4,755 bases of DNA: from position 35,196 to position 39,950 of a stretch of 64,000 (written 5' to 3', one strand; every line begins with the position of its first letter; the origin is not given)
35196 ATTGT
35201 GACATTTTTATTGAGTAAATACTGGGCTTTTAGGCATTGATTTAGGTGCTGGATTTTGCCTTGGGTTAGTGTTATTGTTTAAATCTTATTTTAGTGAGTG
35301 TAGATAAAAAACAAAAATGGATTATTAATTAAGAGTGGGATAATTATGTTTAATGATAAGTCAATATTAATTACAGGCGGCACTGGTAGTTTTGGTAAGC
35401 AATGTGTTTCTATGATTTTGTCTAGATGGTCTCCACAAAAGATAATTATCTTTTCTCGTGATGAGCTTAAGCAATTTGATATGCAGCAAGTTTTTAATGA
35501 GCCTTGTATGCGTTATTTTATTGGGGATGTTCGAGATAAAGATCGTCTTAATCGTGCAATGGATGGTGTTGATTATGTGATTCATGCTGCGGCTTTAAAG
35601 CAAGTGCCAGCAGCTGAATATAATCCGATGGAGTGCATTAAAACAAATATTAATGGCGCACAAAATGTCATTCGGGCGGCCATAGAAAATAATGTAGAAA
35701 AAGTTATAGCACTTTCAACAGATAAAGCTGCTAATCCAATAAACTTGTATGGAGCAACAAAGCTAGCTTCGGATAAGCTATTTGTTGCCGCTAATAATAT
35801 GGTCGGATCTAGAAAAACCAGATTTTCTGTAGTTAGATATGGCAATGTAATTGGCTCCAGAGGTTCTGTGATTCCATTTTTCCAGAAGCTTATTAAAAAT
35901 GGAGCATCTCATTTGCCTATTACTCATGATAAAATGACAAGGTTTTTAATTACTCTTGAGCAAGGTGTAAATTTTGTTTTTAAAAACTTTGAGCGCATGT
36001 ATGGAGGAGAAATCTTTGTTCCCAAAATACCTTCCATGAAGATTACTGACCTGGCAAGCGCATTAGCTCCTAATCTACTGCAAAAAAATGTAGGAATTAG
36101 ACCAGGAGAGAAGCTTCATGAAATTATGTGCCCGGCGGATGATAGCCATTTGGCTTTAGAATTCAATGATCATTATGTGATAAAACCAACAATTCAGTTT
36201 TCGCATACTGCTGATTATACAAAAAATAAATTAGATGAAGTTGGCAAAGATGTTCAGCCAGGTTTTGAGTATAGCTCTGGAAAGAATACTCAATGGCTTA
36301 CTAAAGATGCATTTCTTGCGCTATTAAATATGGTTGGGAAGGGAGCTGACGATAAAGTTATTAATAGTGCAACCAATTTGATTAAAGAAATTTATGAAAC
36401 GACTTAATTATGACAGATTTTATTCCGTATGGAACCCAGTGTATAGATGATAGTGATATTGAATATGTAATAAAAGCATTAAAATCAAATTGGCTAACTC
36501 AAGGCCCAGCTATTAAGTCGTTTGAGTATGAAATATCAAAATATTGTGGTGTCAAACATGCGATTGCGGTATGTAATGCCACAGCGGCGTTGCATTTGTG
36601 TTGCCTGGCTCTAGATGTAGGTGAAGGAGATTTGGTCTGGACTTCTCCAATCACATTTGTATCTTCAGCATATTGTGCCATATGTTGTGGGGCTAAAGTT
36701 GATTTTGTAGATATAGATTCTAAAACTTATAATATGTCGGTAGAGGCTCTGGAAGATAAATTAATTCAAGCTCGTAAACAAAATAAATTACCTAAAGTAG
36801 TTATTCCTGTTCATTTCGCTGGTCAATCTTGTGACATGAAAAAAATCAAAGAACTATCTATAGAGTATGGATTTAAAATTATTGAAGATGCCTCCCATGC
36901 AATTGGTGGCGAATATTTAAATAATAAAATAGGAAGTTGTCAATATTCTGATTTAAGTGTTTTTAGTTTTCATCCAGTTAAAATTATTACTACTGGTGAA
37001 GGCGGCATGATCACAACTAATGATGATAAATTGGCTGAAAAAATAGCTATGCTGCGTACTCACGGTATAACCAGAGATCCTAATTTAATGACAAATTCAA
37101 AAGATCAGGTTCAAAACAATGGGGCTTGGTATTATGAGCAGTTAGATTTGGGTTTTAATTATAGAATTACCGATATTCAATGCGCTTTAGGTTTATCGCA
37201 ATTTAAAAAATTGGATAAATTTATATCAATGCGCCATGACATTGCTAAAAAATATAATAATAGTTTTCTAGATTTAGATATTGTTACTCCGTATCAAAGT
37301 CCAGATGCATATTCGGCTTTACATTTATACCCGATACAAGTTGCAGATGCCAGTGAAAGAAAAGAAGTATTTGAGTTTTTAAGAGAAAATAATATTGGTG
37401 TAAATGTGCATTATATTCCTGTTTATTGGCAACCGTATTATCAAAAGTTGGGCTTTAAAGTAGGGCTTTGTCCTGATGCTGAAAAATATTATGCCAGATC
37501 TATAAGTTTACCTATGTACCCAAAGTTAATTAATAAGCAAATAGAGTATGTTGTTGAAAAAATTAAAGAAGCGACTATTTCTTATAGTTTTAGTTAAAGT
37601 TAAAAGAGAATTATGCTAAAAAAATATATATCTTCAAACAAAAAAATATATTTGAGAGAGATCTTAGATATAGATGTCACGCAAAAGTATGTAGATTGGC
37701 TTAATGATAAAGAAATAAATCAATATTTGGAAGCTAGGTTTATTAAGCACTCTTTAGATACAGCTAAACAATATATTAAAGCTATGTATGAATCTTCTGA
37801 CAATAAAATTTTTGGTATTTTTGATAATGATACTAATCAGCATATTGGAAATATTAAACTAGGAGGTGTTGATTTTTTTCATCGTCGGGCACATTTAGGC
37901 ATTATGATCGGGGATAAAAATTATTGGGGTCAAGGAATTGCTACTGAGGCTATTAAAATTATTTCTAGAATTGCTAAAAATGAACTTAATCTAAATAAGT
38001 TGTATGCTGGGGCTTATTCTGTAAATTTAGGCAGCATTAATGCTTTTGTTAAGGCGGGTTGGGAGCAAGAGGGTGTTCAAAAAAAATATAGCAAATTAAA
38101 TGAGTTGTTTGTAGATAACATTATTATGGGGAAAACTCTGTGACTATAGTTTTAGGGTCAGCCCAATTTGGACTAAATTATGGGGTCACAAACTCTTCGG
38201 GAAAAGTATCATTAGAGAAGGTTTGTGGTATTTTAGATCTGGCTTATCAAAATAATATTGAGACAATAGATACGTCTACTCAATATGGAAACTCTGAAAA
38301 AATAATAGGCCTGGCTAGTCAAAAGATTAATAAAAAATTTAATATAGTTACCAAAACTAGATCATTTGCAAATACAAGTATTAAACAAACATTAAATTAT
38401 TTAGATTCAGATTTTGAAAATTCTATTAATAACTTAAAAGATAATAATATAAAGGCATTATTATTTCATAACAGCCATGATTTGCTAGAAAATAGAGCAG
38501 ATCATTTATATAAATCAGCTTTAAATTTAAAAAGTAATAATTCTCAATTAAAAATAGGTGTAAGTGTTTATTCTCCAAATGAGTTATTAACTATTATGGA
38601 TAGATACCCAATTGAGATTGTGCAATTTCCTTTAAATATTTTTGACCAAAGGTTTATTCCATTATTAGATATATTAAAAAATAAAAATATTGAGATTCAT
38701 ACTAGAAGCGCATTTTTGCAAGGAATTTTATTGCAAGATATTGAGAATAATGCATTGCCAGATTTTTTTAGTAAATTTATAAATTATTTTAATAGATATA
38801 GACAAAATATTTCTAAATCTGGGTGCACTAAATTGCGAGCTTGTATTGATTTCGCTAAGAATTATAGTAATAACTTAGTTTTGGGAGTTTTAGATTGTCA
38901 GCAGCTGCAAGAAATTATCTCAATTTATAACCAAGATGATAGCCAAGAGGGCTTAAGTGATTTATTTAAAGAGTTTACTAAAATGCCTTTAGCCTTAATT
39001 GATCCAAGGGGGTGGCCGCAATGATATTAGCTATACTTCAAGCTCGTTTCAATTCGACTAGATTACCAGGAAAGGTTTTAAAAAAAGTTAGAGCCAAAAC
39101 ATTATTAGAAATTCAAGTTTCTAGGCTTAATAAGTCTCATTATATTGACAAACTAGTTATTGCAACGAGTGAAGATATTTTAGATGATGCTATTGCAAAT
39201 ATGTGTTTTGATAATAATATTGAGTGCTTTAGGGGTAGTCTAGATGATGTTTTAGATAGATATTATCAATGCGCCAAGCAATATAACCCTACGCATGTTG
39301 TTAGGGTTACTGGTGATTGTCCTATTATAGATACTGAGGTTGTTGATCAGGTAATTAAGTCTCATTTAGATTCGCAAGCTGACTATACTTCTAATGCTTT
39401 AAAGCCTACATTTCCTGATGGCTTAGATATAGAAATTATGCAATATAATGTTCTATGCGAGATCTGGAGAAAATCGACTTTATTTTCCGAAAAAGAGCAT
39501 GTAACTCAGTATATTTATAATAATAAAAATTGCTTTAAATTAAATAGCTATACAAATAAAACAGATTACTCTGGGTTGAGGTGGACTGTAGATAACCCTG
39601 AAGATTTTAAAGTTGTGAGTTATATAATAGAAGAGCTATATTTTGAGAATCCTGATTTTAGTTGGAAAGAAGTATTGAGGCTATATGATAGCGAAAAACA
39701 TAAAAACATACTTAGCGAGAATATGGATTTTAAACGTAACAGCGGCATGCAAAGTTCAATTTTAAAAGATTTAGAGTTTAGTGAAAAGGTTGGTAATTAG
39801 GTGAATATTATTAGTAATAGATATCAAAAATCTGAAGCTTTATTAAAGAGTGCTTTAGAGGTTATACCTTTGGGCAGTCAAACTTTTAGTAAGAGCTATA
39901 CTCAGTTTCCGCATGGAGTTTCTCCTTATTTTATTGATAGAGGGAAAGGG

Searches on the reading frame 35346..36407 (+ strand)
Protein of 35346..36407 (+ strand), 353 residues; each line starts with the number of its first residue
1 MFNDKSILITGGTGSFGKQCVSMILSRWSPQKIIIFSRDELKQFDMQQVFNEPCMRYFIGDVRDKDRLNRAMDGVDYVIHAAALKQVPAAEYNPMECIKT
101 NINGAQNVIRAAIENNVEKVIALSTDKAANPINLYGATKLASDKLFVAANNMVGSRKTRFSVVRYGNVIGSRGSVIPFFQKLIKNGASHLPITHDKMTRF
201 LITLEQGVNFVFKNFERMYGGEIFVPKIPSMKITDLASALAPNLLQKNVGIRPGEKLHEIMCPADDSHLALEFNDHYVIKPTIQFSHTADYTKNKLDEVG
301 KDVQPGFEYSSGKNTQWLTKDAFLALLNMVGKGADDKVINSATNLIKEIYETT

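Call 6: search_protein_families(library=pfam, proteins=[window:35346-36407:+], max_evalue=0.001)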
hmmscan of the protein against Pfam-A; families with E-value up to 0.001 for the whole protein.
window:35346-36407:+ (353 aa): 10 families
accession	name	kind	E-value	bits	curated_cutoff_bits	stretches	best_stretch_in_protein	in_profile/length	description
PF02719.21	Polysacc_synt_2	-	2.6e-104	349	20.2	1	7-280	1-292/293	Polysaccharide biosynthesis protein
PF01370.27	Epimerase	-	5.6e-23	82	20.9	1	7-186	1-196/240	NAD dependent epimerase/dehydratase family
PF01073.25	3Beta_HSD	-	2e-19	70.2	22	1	8-131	1-122/280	3-beta hydroxysteroid dehydrogenase/isomerase family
PF16363.11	GDP_Man_Dehyd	-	3e-12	47.1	27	1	8-127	1-131/332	GDP-mannose 4,6 dehydratase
PF04321.23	RmlD_sub_bind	-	1.9e-10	40.8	27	1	6-196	2-179/287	RmlD substrate binding domain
PF13460.12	NAD_binding_10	-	2.6e-10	40.9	27.2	1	11-130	1-103/184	NAD(P)H-binding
PF07993.18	NAD_binding_4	-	1.4e-07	31.3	20.1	1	9-130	1-141/258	Male sterility protein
PF05368.20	NmrA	-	7.4e-07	29.5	27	1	4-121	2-103/298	NmrA-like family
PF00106.31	adh_short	-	5.8e-06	26.4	26.6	1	5-167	1-181/195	short chain dehydrogenase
PF08659.16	KR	-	0.00016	22.1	22.6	1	7-124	3-135/180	KR domain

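Call 7: search_protein_families(library=ncbifam, proteins=[window:35346-36407:+], max_evalue=0.00001)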
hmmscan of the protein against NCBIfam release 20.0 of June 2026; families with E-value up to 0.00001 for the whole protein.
window:35346-36407:+ (353 aa): 17 families
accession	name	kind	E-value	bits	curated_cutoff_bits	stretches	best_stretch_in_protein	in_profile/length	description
TIGR03589.1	PseB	equivalog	4e-167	555.1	407.75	1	1-323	1-320/324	UDP-N-acetylglucosamine 4,6-dehydratase (inverting)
TIGR04130.1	FnlA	equivalog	3e-79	266.4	730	1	1-292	1-295/337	UDP-N-acetylglucosamine 4,6-dehydratase/5-epimerase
TIGR04180.1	EDH_00030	hypoth_equivalog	3.3e-19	69.1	475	1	7-249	1-260/297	NAD-dependent 4,6-dehydratase LegB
TIGR03466.1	HpnA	hypoth_equivalog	1.9e-15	56.6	367.65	1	6-157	2-142/327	hopanoid-associated sugar epimerase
TIGR01179.1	galE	equivalog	1.3e-13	50.5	262.3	1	7-172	2-180/332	UDP-glucose 4-epimerase GalE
NF041293.1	G6PDh_Azf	equivalog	5e-13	49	400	1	4-129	2-119/252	NAD-dependent glucose-6-phosphate dehydrogenase Azf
TIGR01181.1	dTDP_gluc_dehyt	equivalog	9.3e-12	44.7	365.1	1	7-128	2-128/321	dTDP-glucose 4,6-dehydratase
TIGR02622.1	CDP_4_6_dhtase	equivalog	8.8e-11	41.5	278.45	1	1-128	1-132/352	CDP-glucose 4,6-dehydratase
TIGR01214.1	rmlD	equivalog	1.2e-09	37.7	224.05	1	7-187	2-168/285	dTDP-4-dehydrorhamnose reductase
NF042422.1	oxyalk_red_OleD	equivalog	1.6e-09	37.6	580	1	7-126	3-111/329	2-alkyl-3-oxoalkanoate reductase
NF052578.1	StrlDmthSdmBMthl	equivalog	2.5e-09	37.3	600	1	7-137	3-124/328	sterol demethylase protein SdmB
TIGR02197.1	heptose_epim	equivalog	4e-09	36.1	274.6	1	7-172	1-174/316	ADP-glyceromanno-heptose 6-epimerase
NF042423.1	oxyalk_red_Shew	equivalog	7e-09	35.2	580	1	5-126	9-119/331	2-alkyl-3-oxoalkanoate reductase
NF007956.0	PRK10675.1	subfamily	1.2e-07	31.3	394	1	7-124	3-123/338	UDP-glucose 4-epimerase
NF011728.1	PRK15181.1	equivalog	1.6e-06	27.3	760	1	57-119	73-135/348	Vi polysaccharide biosynthesis UDP-N-acetylglucosaminuronic acid C-4 epimerase TviC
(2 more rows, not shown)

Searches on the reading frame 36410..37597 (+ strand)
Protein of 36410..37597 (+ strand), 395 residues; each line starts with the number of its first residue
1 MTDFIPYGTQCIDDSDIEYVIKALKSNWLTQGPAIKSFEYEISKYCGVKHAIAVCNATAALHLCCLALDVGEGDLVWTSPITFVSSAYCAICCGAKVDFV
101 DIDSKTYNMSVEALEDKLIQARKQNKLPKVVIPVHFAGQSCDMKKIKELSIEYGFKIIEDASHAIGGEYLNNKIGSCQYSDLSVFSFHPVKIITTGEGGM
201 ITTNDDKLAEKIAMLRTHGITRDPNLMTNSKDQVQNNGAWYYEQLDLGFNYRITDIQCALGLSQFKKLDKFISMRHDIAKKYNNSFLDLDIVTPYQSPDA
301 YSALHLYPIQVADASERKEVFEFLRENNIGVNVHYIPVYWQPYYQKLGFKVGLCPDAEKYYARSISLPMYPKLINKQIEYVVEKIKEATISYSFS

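Call 6: search_protein_families(library=pfam, proteins=[window:36410-37597:+], max_evalue=0.001)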
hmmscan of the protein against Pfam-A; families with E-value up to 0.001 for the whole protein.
window:36410-37597:+ (395 aa): 2 families
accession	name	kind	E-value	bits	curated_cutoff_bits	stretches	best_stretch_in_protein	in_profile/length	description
PF01041.23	DegT_DnrJ_EryC1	-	2.2e-112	376.3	19.8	1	11-385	2-359/360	DegT/DnrJ/EryC1/StrS aminotransferase family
PF00155.27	Aminotran_1_2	-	2.6e-06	27.3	19.7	1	34-132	42-151/361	Aminotransferase class I and II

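Call 7: search_protein_families(library=ncbifam, proteins=[window:36410-37597:+], max_evalue=0.00001)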
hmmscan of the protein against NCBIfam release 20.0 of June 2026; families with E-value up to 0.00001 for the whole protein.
window:36410-37597:+ (395 aa): 7 families
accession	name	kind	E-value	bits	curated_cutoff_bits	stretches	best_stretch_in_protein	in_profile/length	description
TIGR03588.1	PseC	equivalog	2.6e-162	540.1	423.5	1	4-387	1-378/380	UDP-4-amino-4,6-dideoxy-N-acetyl-beta-L-altrosamine transaminase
NF008658.2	PRK11658.1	equivalog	1.5e-78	264.1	631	1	1-387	1-375/379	UDP-4-amino-4-deoxy-L-arabinose aminotransferase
TIGR04181.1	NHT_00031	hypoth_equivalog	1.4e-71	241.2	420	1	12-368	8-357/359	LegC family aminotransferase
NF008687.0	PRK11706.1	equivalog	5.1e-63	213.1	375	1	5-388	2-373/375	dTDP-4-amino-4,6-dideoxygalactose transaminase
TIGR02379.1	ECA_wecE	subfamily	5.5e-50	170.2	434.85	1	4-387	1-373/376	dTDP-4-amino-4,6-dideoxy-D-glucose transaminase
NF011936.0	PRK15407.1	equivalog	9.6e-45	153.1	423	1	3-388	35-435/440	lipopolysaccharide biosynthesis protein RfbH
TIGR04427.1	PLP_DesI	equivalog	1.9e-40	139.2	650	1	21-386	39-380/390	dTDP-4-dehydro-6-deoxyglucose aminotransferase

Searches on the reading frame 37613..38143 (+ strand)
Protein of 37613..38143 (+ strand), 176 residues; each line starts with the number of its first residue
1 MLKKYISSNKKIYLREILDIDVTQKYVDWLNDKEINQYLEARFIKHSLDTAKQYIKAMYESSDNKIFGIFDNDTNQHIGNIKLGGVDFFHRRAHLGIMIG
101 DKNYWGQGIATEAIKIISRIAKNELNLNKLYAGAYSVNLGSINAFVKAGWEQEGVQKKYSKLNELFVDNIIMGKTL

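Call 6: search_protein_families(library=pfam, proteins=[window:37613-38143:+], max_evalue=0.001)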
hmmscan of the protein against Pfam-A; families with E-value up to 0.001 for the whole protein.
window:37613-38143:+ (176 aa): 3 families
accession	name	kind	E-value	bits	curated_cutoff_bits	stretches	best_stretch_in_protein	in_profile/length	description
PF13302.13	Acetyltransf_3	-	9.2e-21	75.4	25.4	1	12-150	2-137/138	Acetyltransferase (GNAT) domain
PF13420.13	Acetyltransf_4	-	2.8e-09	37.6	24.3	1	24-170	10-154/155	Acetyltransferase (GNAT) domain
PF00583.31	Acetyltransf_1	-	1.6e-08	35.3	20.7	1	45-150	14-116/116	Acetyltransferase (GNAT) family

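Call 7: search_protein_families(library=ncbifam, proteins=[window:37613-38143:+], max_evalue=0.00001)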
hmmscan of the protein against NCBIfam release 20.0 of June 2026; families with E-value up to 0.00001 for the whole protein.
window:37613-38143:+ (176 aa): 8 families
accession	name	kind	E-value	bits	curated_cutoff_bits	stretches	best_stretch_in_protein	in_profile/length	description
TIGR03585.1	PseH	equivalog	3.8e-10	40.1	93.1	1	25-168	13-151/156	UDP-4-amino-4,6-dideoxy-N-acetyl-beta-L-altrosamine N-acetyltransferase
NF011709.0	PRK15130.1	equivalog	1.1e-09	38.4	218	1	34-164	28-154/186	spermidine N1-acetyltransferase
NF000507.1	AAC_6p_Ie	exception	9.7e-08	32.2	450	1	10-150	6-153/201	aminoglycoside N-acetyltransferase AAC(6')-Ie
NF033693.0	AAC_6p_Ie_fam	exception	1.5e-07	31.7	340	1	9-150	5-153/179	AAC(6')-Ie family aminoglycoside N-acetyltransferase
NF033151.0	AAC_6p_A10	exception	4e-06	26.9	400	0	9-151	4-153/178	AAC(6')-I family aminoglycoside 6'-N-acetyltransferase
NF008072.0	PRK10809.1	equivalog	4.4e-06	26.6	190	1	53-173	64-184/194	ribosomal protein S5-alanine N-acetyltransferase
NF007527.0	PRK10140.1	equivalog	5.3e-06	26.4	236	1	91-174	75-160/162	N-acetyltransferase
NF040503.1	resist_ArsN1a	equivalog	5.5e-06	26.2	170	1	97-175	82-158/159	arsinothricin resistance N-acetyltransferase ArsN1 family A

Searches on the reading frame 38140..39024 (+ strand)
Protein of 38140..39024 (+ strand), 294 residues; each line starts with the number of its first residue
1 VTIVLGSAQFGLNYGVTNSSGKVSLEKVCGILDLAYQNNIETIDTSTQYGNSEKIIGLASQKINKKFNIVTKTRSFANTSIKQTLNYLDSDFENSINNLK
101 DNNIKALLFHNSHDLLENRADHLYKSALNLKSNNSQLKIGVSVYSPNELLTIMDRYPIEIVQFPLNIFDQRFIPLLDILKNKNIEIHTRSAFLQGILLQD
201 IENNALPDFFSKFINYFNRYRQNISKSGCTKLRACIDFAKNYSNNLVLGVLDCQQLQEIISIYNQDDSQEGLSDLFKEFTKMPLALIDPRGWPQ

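Call 6: search_protein_families(library=pfam, proteins=[window:38140-39024:+], max_evalue=0.001)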
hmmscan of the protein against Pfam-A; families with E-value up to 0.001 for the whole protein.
window:38140-39024:+ (294 aa): 1 family
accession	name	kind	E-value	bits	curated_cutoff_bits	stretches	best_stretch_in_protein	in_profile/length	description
PF00248.27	Aldo_ket_red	-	5.4e-18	65.5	24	1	3-264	2-275/291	Aldo/keto reductase family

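Call 7: search_protein_families(library=ncbifam, proteins=[window:38140-39024:+], max_evalue=0.00001)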
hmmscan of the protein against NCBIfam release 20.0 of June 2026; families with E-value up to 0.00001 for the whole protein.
window:38140-39024:+ (294 aa): 1 family
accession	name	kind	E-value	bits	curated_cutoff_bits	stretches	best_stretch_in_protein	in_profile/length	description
NF011432.0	PRK14863.1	equivalog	9.2e-19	68.1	244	1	4-242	9-242/292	bifunctional regulator KidO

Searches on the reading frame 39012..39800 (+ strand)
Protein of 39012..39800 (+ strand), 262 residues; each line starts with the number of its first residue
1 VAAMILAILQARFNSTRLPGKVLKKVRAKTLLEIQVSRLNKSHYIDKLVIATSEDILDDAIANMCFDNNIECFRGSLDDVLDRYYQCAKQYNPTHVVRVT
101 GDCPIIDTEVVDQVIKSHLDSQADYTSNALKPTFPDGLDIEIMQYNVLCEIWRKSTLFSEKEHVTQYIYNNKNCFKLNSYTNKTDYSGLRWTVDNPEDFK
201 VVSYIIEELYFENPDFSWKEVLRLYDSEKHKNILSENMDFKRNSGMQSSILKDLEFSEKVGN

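Call 6: search_protein_families(library=pfam, proteins=[window:39012-39800:+], max_evalue=0.001)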
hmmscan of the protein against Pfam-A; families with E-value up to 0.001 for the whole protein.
window:39012-39800:+ (262 aa): 1 family
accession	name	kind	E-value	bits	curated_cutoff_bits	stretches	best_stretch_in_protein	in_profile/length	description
PF02348.25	CTP_transf_3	-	1.1e-29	104.3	22.6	1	7-186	2-179/217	Cytidylyltransferase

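Call 7: search_protein_families(library=ncbifam, proteins=[window:39012-39800:+], max_evalue=0.00001)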
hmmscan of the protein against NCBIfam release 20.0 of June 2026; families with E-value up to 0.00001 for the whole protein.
window:39012-39800:+ (262 aa): 6 families
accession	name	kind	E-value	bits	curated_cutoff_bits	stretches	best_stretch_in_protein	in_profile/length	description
NF003952.0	PRK05450.1-5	subfamily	5.5e-16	58.5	193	1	5-123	3-121/250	3-deoxy-manno-octulosonate cytidylyltransferase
NF009905.0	PRK13368.1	subfamily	7.7e-15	54.9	255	1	5-129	3-125/243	3-deoxy-manno-octulosonate cytidylyltransferase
NF003950.0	PRK05450.1-3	subfamily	1.2e-13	51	234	1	6-119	4-118/248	3-deoxy-manno-octulosonate cytidylyltransferase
NF003948.0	PRK05450.1-1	equivalog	8.6e-12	44.8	281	1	5-126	6-128/248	3-deoxy-manno-octulosonate cytidylyltransferase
TIGR00466.1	kdsB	equivalog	8.9e-10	38.4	155.2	1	6-130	4-128/241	3-deoxy-manno-octulosonate cytidylyltransferase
TIGR04321.1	spiroSPASM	subfamily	1.4e-06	27.2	250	1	51-209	47-207/510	spiro-SPASM protein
